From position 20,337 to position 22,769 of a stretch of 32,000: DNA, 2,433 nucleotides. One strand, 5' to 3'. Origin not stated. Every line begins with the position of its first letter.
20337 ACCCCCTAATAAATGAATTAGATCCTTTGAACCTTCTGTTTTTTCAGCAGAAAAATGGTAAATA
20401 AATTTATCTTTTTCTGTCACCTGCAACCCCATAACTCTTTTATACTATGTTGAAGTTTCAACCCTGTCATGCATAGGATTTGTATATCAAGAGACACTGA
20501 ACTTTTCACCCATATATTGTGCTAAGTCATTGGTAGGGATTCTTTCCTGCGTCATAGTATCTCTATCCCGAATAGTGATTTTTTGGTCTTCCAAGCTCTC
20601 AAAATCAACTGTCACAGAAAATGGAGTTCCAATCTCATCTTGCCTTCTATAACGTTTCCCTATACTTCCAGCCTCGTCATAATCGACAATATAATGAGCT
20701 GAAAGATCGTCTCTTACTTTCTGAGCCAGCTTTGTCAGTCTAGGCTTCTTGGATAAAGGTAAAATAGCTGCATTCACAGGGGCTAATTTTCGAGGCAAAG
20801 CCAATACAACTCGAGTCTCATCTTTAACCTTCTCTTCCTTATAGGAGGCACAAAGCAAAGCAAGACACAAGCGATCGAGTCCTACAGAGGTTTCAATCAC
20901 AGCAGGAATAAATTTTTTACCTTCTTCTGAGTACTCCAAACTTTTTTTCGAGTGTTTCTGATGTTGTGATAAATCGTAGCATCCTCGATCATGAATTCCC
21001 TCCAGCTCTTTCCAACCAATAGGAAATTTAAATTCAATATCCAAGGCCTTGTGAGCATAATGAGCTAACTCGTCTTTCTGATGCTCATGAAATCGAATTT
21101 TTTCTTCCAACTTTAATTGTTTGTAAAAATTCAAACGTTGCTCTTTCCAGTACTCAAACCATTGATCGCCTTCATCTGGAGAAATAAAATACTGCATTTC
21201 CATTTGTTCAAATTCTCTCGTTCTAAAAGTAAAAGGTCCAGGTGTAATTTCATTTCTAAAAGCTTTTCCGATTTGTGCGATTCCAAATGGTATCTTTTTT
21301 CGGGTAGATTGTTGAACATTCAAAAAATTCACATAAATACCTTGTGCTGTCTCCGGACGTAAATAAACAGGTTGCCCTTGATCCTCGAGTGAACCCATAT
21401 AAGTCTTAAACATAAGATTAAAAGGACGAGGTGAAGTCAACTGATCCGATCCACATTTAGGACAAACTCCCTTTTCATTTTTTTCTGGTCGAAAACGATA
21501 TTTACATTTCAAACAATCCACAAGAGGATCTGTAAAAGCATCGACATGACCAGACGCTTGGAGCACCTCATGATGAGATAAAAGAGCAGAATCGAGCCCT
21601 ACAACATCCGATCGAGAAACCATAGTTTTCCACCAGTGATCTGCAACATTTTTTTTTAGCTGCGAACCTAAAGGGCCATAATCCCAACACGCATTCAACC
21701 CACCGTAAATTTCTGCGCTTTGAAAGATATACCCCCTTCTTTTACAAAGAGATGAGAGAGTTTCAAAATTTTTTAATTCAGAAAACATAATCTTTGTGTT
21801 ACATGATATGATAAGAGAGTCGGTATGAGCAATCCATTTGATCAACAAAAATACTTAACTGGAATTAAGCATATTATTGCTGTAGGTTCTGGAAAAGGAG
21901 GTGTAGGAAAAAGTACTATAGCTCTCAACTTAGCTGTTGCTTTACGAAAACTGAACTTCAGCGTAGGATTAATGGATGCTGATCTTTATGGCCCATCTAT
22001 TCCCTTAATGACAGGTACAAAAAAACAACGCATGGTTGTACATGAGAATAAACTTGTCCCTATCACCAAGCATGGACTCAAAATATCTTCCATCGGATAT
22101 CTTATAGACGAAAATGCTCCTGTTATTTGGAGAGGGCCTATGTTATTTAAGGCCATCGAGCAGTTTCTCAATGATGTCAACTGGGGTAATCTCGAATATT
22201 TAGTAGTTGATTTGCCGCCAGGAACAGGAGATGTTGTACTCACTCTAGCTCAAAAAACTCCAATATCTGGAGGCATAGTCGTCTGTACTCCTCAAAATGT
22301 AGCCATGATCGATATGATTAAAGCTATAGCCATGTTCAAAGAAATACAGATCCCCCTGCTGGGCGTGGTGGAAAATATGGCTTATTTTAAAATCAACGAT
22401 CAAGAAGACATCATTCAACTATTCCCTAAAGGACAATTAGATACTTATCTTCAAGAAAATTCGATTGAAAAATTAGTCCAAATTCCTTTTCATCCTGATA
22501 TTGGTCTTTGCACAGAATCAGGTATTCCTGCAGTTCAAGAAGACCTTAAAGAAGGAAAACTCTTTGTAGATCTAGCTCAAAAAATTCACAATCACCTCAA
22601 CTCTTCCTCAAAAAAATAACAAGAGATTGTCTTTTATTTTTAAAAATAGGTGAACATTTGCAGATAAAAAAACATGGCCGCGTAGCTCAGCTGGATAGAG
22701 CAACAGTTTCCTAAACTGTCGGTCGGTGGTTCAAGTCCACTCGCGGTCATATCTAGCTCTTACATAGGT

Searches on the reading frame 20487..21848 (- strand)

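Call 7: search_protein_families(library=pfam, proteins=[window:20487-21848:-], max_evalue=0.00001)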
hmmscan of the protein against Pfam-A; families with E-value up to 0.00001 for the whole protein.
window:20487-21848:- (453 aa): 2 families
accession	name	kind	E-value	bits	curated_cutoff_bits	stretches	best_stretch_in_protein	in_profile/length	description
PF03129.25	HGTP_anticodon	-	6.5e-21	74.7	21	1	360-447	2-92/94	Anticodon binding domain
PF00587.30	tRNA-synt_2b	-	8.3e-11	42.7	29.3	1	156-332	6-176/179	tRNA synthetase class II core domain (G, H, P, S and T)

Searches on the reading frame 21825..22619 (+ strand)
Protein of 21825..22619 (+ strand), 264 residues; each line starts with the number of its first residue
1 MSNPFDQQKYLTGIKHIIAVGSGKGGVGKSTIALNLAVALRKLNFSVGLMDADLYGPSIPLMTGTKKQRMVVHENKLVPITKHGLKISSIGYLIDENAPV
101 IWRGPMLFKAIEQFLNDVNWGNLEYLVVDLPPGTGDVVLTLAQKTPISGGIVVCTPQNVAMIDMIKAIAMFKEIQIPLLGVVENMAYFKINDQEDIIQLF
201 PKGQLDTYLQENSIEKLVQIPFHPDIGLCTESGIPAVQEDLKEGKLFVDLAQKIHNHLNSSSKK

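Call 7: search_protein_families(library=pfam, proteins=[window:21825-22619:+], max_evalue=0.00001)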
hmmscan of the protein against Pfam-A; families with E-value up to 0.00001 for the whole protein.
window:21825-22619:+ (264 aa): 4 families
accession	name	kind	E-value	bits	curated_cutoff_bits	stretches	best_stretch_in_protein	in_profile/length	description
PF10609.15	ParA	-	9.7e-88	294.2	27.1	1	14-254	2-245/246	NUBPL iron-transfer P-loop NTPase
PF01656.29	CbiA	-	2.3e-11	44.2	25.4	1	18-186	1-83/125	CobQ/CobB/MinD/ParA nucleotide binding domain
PF13614.12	AAA_31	-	9.8e-08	32.6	27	1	16-57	2-43/177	AAA domain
PF09140.17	MipZ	-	2.7e-07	30.6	20.7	1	16-142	1-118/262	ATPase MipZ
